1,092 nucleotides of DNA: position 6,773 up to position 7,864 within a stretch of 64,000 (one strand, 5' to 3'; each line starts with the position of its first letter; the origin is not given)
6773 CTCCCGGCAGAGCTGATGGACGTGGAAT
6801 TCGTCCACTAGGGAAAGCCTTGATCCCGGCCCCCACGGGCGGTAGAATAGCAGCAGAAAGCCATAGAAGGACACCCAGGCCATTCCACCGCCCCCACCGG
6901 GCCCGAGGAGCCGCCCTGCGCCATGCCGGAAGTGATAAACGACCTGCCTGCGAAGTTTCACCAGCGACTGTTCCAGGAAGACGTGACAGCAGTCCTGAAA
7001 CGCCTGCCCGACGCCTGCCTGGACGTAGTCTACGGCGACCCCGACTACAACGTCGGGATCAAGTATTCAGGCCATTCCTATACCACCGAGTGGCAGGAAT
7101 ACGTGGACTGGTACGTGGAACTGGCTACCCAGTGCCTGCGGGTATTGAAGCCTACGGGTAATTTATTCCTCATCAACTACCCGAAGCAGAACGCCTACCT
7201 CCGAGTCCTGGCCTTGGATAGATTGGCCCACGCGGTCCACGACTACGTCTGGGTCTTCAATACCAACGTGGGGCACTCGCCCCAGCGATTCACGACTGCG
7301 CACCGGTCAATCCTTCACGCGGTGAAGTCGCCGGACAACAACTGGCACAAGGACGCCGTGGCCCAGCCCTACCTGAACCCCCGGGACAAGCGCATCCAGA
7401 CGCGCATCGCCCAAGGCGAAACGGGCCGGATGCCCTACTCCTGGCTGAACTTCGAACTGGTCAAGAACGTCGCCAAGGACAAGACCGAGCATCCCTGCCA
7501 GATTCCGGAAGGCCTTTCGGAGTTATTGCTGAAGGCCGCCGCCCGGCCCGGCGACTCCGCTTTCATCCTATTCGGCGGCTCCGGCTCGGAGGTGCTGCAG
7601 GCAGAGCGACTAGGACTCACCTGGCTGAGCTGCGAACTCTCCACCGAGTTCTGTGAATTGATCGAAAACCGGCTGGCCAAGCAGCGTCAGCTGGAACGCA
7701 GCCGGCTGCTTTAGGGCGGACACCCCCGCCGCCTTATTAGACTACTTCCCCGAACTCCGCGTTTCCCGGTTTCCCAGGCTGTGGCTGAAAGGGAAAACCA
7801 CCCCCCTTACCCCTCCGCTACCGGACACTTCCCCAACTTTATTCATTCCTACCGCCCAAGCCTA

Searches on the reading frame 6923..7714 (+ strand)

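Call 59: search_protein_families(library=pfam, proteins=[window:6923-7714:+], max_evalue=0.01)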
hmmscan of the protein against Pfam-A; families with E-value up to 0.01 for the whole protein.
window:6923-7714:+ (263 aa): 1 family
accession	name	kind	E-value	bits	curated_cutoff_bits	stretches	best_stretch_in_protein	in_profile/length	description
PF01555.25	N6_N4_Mtase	-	7.4e-26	91.9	26.7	1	34-248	2-220/221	DNA methylase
